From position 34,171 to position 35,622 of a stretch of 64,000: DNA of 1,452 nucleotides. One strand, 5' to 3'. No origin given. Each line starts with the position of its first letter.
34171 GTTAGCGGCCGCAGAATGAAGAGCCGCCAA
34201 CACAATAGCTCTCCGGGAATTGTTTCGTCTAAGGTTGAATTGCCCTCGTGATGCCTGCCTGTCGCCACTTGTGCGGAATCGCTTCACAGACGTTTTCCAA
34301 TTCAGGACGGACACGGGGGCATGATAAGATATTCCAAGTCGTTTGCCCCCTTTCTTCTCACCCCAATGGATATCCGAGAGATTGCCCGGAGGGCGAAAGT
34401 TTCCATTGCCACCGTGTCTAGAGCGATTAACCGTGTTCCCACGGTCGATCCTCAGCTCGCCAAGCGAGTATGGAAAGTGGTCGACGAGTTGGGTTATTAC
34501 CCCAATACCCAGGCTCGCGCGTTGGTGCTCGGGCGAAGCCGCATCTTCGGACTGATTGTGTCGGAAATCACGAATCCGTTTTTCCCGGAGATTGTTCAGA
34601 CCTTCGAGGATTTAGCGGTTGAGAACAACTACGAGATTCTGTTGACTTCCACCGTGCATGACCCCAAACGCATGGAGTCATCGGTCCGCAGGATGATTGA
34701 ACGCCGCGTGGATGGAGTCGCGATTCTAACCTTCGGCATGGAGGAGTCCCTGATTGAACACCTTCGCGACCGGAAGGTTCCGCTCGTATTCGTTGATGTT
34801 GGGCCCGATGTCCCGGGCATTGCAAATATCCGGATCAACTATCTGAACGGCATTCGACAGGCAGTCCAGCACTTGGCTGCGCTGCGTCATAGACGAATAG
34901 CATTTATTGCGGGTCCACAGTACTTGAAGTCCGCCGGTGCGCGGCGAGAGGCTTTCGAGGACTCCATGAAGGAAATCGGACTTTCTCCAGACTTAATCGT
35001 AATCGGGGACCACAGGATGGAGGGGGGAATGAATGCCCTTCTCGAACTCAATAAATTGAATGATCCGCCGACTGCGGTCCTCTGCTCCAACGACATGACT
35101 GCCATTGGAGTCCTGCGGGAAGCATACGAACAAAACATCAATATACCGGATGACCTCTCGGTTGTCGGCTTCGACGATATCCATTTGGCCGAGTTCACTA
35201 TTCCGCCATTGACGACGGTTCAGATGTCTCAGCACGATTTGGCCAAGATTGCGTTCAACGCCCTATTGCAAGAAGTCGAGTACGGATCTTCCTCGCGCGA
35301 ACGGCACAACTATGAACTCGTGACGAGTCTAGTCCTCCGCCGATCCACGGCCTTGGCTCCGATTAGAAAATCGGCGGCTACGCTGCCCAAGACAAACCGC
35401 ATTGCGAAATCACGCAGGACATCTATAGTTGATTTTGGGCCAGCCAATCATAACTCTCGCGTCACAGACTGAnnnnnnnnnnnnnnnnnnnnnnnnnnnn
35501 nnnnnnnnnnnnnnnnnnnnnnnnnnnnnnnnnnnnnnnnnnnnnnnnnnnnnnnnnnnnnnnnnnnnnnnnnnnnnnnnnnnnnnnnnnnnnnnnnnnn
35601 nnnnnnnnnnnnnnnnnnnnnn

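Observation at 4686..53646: Recurrent 12-nt palindrome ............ marks a predicted LacI regulon joining arabinose genes to the barrel/propeller loci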

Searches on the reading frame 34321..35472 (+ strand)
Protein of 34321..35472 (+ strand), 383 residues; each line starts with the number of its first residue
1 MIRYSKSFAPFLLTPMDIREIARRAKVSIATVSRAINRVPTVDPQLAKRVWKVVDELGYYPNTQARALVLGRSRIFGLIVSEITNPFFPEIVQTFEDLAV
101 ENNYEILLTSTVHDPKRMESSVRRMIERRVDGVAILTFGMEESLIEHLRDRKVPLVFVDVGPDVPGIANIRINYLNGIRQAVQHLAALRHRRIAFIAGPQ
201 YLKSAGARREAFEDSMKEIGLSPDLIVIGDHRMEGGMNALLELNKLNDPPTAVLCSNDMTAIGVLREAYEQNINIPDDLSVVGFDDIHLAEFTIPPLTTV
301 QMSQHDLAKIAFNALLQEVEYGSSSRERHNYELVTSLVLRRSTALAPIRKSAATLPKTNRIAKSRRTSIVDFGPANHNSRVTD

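Call 5: search_protein_families(library=pfam, proteins=[window:34321-35472:+])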
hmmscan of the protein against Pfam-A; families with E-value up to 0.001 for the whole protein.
window:34321-35472:+ (383 aa): 4 families
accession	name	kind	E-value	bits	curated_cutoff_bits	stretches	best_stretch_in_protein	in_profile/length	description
PF13377.12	Peripla_BP_3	-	2.1e-34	119.4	26.5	1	182-343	1-167/167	Periplasmic binding protein-like domain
PF00532.27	Peripla_BP_1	-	1.8e-24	87.2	22.2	1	76-323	4-262/281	Periplasmic binding proteins and sugar binding domain of LacI family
PF00356.27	LacI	-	2.5e-14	53.2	27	1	18-62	2-46/46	Bacterial regulatory proteins, lacI family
PF13407.12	Peripla_BP_4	-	4.9e-13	49.7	35.1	1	76-285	1-217/258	Periplasmic binding protein domain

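Call 15: search_protein_families(library=ncbifam, proteins=[window:34321-35472:+], max_evalue=1e-10)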
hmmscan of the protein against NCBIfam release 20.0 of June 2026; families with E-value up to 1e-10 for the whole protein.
window:34321-35472:+ (383 aa): 17 families
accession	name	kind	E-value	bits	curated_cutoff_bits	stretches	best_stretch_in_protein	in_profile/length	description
NF047341.1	lactose_RbsR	equivalog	5.6e-64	216.6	382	1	17-344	4-329/331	ribose utilization transcriptional repressor RbsR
NF007743.0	PRK10423.1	equivalog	3.9e-63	213.6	531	1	18-342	4-329/330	ribose operon transcriptional repressor RbsR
NF008269.0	PRK11041.1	equivalog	2.3e-60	204.4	436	1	17-345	11-339/342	DNA-binding transcriptional regulator CytR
NF007979.0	PRK10703.1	equivalog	5.1e-60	203.4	501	1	18-350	4-338/341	HTH-type transcriptional repressor PurR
NF007075.0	PRK09526.1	subfamily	8.8e-56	189.3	340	1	17-346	7-334/358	LacI family DNA-binding transcriptional regulator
TIGR01481.1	ccpA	equivalog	1.8e-53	182.1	442.35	1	18-317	5-305/330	catabolite control protein A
NF051853.1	TransRegUriRCory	equivalog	5.7e-51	173.5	550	1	18-343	3-324/327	transcriptional regulator UriR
NF007706.0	PRK10401.1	equivalog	5.7e-48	163.9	555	1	17-346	3-332/346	HTH-type transcriptional regulator GalS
NF052440.1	TransRegGNTRPSEAE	equivalog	1.4e-46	159.1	400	1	18-343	8-333/333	HTH-type transcriptional regulator GntR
NF008002.0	PRK10727.1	equivalog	1e-40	139.9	557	1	18-316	4-304/341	HTH-type transcriptional regulator GalR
TIGR02417.1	fruct_sucro_rep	subfamily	2e-35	122.6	389.55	1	18-320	2-308/327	D-fructose-responsive transcription factor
NF007449.0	PRK10014.1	subfamily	2.3e-34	119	310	1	16-326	7-329/342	Mal regulon transcriptional regulator MalI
TIGR02405.1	trehalos_R_Ecol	equivalog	3.5e-29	102.1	357.35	1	17-320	3-297/311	trehalose operon repressor TreR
NF047913.1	TransRegIdnR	equivalog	4.1e-29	101.9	500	1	16-321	6-311/331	DNA-binding transcriptional regulator IdnR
NF008452.0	PRK11303.1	equivalog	1.9e-28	99.6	385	1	16-323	1-312/332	catabolite repressor/activator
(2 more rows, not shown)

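Call 24: find_related_loci(query=window:34366-35472:+, collection=metagenome_contigs, flank=10000)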
Query window:34366-35472:+ (368 aa) in metagenome_contigs; peptide patterns used: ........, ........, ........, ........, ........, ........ (x = any residue, [..] = any of these).
562 stretches matched a pattern; 455 encode a relative of the query (tblastn E <= 1e-3); the best 80 are kept; 80 distinct loci.
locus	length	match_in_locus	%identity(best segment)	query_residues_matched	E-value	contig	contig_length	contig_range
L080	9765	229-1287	94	1-354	0e+0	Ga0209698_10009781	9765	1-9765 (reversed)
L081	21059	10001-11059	93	1-354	0e+0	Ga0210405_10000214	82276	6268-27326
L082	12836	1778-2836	93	1-354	0e+0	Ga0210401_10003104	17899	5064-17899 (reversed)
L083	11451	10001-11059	92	1-354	0e+0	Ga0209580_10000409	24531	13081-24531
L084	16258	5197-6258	92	1-354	0e+0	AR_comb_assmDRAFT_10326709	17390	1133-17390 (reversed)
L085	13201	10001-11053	93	1-352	0e+0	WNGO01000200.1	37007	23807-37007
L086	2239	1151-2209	91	1-354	0e+0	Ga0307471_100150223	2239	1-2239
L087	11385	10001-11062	91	1-354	0e+0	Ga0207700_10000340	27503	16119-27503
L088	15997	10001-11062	91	1-354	0e+0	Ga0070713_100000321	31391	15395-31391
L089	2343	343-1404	91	1-354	0e+0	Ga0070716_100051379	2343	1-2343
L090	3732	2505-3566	91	1-354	0e+0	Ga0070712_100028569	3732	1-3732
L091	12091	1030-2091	91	1-354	0e+0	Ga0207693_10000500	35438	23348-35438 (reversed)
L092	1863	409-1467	91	1-354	0e+0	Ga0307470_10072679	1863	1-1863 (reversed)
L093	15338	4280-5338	91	1-354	0e+0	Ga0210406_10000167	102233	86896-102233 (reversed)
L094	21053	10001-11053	92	1-352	0e+0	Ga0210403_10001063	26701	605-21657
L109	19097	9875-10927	85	1-352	0e+0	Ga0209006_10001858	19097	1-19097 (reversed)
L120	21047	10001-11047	85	1-350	0e+0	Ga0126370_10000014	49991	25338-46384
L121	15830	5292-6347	84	1-354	0e+0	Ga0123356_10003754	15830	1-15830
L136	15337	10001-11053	84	1-351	0e+0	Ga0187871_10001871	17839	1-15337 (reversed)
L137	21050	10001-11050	85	1-350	0e+0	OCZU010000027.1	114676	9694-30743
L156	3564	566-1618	84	1-351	0e+0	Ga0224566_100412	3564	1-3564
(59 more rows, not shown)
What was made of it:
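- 34366..35472 (+): LacI2, paralogous LacI-family regulator (69% identical to LacI1), first gene of LacI2-TPR3-FGGAP2-FGGAP3; carries a unique Ile in the recognition helix (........). 80 orthologous loci were retrieved (call 24).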

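Call 34: search_protein_families(library=pfam, proteins=[L156:1848-2573:+, L120:11298-12887:+, L109:11118-12554:+, L094:13041-13901:+, L121:4147-5181:-, L136:8517-9713:-, L137:11581-13650:+], max_evalue=0.00001)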
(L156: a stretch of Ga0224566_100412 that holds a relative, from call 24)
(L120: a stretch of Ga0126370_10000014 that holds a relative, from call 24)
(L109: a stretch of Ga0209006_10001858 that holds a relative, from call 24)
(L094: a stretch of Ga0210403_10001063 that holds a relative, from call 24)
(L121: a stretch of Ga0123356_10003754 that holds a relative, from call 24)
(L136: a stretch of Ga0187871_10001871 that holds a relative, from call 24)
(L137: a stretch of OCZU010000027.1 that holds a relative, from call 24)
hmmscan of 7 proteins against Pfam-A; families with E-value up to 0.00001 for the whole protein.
L156:1848-2573:+ (241 aa): 1 family
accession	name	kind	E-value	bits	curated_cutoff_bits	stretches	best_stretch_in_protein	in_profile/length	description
PF00596.27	Aldolase_II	-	1.6e-50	171.9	22.2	1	13-201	1-183/183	Class II Aldolase and Adducin N-terminal domain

L120:11298-12887:+ (529 aa): 2 families
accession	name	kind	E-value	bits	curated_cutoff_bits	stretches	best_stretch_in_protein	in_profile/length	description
PF02782.22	FGGY_C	-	8.2e-26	91.4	27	1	271-455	2-198/198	FGGY family of carbohydrate kinases, C-terminal domain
PF00370.27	FGGY_N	-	1.8e-21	77.3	28.8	1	4-155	2-148/245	FGGY family of carbohydrate kinases, N-terminal domain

L109:11118-12554:+ (478 aa): 1 family
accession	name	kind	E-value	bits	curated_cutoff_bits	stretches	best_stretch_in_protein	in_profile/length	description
PF02952.23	Fucose_iso_C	-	2.5e-27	95.7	29.3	1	343-469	1-140/143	L-fucose isomerase, C-terminal domain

L094:13041-13901:+ (286 aa): 0 families

L121:4147-5181:- (344 aa): 0 families

L136:8517-9713:- (398 aa): 3 families
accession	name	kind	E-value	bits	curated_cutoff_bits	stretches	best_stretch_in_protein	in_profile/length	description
PF10509.15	GalKase_gal_bdg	-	3.3e-24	84.6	23.1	1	18-65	2-49/49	Galactokinase galactose-binding signature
PF00288.32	GHMP_kinases_N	-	1e-21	77.3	22.3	1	100-186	2-86/87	GHMP kinases N terminal domain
PF08544.19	GHMP_kinases_C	-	2.1e-11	44.5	21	1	288-369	1-83/85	GHMP kinases C terminal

L137:11581-13650:+ (689 aa): 1 family
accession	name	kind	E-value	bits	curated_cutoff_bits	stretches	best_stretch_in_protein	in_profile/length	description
PF00474.23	SSF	-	1.9e-53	182.2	22.8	1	170-585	1-406/406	Sodium:solute symporter family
